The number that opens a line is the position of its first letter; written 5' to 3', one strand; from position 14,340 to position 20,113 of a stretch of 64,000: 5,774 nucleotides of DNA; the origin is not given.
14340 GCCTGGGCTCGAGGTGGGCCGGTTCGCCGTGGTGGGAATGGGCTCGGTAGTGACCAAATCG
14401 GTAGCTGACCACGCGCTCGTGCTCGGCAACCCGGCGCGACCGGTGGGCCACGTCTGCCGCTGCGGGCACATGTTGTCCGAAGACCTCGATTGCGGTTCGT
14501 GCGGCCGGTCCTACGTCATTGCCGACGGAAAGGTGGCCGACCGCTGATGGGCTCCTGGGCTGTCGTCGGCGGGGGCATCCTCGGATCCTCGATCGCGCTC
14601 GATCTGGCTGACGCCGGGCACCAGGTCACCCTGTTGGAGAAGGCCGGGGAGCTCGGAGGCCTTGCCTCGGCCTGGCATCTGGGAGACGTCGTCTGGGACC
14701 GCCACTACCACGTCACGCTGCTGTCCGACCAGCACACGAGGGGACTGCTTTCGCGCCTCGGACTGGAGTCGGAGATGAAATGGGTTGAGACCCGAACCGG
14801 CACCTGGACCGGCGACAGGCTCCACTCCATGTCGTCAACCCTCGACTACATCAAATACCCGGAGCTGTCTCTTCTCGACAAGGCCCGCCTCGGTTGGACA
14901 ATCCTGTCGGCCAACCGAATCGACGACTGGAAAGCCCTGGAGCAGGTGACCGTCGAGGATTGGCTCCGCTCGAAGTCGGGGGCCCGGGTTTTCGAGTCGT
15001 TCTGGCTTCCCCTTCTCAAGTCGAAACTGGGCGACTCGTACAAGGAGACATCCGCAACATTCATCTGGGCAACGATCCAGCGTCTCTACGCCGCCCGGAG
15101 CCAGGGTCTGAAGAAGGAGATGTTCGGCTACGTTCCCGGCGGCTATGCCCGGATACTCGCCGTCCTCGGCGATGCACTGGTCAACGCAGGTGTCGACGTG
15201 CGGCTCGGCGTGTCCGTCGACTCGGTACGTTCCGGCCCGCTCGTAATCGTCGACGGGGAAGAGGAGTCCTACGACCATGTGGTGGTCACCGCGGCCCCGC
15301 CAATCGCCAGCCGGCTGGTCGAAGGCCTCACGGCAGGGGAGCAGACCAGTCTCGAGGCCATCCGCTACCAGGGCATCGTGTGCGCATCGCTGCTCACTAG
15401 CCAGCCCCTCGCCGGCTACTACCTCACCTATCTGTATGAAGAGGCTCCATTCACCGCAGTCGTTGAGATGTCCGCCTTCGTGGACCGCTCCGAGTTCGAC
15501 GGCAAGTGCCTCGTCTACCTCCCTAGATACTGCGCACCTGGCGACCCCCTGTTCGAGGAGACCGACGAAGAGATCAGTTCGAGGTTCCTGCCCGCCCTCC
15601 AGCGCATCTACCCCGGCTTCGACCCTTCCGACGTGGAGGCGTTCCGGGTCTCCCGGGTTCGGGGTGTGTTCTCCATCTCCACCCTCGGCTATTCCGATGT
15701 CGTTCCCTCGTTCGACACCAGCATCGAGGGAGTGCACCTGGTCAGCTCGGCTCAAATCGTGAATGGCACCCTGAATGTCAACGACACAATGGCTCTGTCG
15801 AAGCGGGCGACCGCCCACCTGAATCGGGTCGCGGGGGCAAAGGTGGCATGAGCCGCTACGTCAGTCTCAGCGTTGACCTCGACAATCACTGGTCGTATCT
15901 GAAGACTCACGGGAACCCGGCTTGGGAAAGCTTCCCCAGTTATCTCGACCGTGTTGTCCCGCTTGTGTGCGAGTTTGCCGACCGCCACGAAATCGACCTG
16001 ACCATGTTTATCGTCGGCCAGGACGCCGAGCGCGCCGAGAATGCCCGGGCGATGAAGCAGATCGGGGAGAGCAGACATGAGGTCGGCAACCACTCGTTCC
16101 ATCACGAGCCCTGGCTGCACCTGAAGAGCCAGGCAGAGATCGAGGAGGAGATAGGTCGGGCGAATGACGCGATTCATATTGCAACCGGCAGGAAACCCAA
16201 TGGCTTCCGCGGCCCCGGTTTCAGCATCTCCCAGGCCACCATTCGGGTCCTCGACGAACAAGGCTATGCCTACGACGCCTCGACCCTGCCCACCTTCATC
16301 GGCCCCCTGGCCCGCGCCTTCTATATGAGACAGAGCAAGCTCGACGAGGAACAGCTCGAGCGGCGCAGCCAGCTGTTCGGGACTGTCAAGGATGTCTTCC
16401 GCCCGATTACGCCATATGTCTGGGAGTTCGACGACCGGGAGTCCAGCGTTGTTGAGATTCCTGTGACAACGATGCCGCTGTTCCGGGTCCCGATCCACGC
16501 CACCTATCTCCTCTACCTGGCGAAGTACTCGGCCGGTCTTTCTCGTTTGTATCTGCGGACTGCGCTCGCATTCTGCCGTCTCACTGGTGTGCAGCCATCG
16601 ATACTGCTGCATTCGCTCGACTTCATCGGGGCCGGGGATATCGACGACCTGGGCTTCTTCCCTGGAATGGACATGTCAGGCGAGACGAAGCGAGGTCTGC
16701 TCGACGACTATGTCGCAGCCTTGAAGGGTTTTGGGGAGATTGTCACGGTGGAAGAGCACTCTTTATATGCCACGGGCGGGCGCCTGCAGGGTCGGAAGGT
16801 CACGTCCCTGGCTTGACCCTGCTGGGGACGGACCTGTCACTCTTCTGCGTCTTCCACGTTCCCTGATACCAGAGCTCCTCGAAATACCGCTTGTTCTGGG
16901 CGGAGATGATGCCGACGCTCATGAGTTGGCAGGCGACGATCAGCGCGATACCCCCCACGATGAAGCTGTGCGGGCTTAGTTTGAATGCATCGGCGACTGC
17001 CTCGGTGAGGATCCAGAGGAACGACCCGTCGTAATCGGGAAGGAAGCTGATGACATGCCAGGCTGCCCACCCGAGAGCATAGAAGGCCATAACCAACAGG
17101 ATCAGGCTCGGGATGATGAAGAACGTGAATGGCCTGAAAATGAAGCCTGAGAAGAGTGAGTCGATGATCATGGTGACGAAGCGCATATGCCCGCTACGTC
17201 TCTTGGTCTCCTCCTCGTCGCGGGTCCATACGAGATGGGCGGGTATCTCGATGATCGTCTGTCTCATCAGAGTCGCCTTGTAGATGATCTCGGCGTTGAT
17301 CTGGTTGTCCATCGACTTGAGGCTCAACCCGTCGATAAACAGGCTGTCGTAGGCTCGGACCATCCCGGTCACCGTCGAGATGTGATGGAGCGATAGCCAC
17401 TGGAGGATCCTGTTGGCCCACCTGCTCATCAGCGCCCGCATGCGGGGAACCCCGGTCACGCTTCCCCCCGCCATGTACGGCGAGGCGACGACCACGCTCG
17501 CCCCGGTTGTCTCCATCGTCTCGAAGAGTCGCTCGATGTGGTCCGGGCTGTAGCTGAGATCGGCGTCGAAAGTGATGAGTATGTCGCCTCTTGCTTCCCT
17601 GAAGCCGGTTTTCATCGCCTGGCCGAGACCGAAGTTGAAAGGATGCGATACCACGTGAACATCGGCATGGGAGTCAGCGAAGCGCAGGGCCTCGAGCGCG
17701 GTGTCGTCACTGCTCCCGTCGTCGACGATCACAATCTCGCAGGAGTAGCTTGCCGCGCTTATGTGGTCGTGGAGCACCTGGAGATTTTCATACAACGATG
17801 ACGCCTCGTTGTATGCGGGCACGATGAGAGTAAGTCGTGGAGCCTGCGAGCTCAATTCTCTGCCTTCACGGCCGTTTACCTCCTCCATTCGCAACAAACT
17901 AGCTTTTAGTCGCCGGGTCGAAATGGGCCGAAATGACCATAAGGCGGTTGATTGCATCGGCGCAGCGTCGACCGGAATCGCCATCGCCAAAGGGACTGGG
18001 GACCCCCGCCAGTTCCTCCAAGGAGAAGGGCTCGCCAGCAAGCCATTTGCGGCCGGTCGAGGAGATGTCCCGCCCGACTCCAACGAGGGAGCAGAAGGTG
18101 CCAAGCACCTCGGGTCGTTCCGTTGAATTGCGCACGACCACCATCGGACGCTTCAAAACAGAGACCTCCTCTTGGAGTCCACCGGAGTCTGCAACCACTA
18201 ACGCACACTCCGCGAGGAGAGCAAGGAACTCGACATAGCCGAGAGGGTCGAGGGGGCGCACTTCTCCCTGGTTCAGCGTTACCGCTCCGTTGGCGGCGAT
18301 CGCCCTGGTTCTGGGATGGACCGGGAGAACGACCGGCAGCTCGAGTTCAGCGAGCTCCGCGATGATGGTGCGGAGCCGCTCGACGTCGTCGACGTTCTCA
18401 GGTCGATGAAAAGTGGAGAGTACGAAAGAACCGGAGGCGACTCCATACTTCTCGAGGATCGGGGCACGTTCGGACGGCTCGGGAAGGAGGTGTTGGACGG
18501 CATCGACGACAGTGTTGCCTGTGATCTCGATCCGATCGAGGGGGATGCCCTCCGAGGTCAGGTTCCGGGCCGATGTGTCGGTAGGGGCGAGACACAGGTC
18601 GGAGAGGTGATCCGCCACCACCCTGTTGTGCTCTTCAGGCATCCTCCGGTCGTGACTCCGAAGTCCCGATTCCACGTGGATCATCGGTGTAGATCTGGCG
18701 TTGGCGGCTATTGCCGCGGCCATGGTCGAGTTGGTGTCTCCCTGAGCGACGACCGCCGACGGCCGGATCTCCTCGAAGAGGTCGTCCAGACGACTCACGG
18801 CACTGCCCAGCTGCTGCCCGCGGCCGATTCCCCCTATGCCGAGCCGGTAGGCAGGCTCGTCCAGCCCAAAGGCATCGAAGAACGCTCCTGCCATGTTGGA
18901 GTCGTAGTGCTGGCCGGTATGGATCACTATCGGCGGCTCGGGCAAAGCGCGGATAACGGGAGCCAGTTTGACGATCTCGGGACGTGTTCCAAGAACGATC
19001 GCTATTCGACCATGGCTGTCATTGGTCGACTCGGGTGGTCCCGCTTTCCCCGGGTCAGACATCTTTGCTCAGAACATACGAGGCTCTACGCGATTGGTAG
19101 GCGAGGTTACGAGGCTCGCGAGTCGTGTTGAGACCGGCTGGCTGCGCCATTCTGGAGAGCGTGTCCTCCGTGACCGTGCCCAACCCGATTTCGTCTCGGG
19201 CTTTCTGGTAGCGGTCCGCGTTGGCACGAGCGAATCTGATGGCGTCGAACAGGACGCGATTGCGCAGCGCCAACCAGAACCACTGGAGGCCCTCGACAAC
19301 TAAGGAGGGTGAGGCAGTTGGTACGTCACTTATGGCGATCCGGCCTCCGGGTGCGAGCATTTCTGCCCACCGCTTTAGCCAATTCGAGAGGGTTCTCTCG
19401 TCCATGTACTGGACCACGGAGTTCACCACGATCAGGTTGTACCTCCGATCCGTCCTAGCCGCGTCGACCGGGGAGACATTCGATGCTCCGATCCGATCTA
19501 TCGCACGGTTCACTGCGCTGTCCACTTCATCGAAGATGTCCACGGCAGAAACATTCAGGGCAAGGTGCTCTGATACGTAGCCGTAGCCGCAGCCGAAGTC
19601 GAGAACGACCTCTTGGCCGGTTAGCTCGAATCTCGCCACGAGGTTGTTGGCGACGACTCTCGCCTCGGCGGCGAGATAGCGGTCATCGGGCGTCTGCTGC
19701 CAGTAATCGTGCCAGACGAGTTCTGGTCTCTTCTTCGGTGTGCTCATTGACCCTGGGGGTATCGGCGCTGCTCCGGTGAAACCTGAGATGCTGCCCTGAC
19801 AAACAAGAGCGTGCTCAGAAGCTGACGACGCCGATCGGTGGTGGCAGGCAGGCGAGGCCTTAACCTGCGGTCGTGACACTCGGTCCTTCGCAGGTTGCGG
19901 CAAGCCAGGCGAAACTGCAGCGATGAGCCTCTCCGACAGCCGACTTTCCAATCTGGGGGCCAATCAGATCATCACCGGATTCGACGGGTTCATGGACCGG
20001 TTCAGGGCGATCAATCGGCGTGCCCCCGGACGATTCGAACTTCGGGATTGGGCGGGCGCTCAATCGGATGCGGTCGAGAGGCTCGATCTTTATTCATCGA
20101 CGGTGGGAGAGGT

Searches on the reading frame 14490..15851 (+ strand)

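Call 42: search_protein_families(library=pfam, max_evalue=0.00001, proteins=[window:14490-15851:+])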
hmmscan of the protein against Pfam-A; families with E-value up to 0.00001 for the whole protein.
window:14490-15851:+ (453 aa): 4 families
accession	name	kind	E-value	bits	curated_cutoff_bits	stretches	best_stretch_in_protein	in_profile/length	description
PF01593.30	Amino_oxidase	-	5.8e-25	88.9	19.8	1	34-421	5-419/443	Flavin containing amine oxidoreductase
PF01266.30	DAO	-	7.3e-15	55.8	27.9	1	23-387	2-308/353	FAD dependent oxidoreductase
PF13450.12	NAD_binding_8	-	1.9e-09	38.1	21.9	1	25-89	1-67/68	NAD(P)-binding Rossmann-like domain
PF07992.20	Pyr_redox_2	-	8.6e-06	25.8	26.1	0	22-55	144-177/291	Pyridine nucleotide-disulphide oxidoreductase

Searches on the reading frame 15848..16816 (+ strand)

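Call 42: search_protein_families(library=pfam, max_evalue=0.00001, proteins=[window:15848-16816:+])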
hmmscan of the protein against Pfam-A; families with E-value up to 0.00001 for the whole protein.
window:15848-16816:+ (322 aa): 1 family
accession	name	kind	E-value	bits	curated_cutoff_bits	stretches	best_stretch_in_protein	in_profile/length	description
PF01522.26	Polysacc_deac_1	-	8.2e-17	61.8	23.1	1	36-142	20-123/124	Polysaccharide deacetylase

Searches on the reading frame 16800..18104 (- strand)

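Call 43: search_protein_families(library=pfam, max_evalue=0.00001, proteins=[window:16800-18104:-])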
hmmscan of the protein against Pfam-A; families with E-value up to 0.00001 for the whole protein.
window:16800-18104:- (434 aa): 4 families
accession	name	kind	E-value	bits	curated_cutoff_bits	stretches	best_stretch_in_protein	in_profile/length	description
PF00535.33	Glycos_transf_2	-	1.8e-32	113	23.3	1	93-228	2-135/168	Glycosyl transferase family 2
PF10111.15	Glyco_tranf_2_2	-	1.2e-07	32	27.3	1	93-195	2-104/276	Glycosyltransferase like family 2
PF13506.12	Glyco_transf_21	-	3.3e-07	30.4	21.7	1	163-252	21-109/174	Glycosyl transferase family 21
PF13641.12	Glyco_tranf_2_3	-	7.9e-07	29.8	27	1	89-212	1-126/230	Glycosyltransferase like family 2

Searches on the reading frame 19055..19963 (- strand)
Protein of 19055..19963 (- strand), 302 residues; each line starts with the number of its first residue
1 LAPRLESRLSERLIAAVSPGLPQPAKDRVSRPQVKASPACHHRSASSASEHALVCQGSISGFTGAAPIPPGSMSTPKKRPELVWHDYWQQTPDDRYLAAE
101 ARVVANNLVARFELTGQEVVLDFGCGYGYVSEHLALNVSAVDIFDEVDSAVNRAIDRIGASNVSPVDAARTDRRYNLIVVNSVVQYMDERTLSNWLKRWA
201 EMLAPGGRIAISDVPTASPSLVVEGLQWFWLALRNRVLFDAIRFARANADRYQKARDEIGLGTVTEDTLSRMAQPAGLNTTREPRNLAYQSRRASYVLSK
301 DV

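Call 43: search_protein_families(library=pfam, max_evalue=0.00001, proteins=[window:19055-19963:-])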
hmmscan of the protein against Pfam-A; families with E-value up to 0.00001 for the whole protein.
window:19055-19963:- (302 aa): 5 families
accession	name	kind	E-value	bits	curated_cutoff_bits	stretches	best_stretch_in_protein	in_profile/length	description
PF13489.12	Methyltransf_23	-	3.5e-13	50.1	27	1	110-237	14-141/164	Methyltransferase domain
PF08242.18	Methyltransf_12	-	3.3e-10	41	30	1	121-209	1-98/98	Methyltransferase domain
PF13649.12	Methyltransf_25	-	3e-08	34.7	27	1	120-207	1-97/97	Methyltransferase domain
PF05891.18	Methyltransf_PK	-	9.2e-07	29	27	1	113-214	52-162/218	AdoMet dependent proline di-methyltransferase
PF08241.18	Methyltransf_11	-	9.6e-07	29.8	21.2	1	121-211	1-95/95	Methyltransferase domain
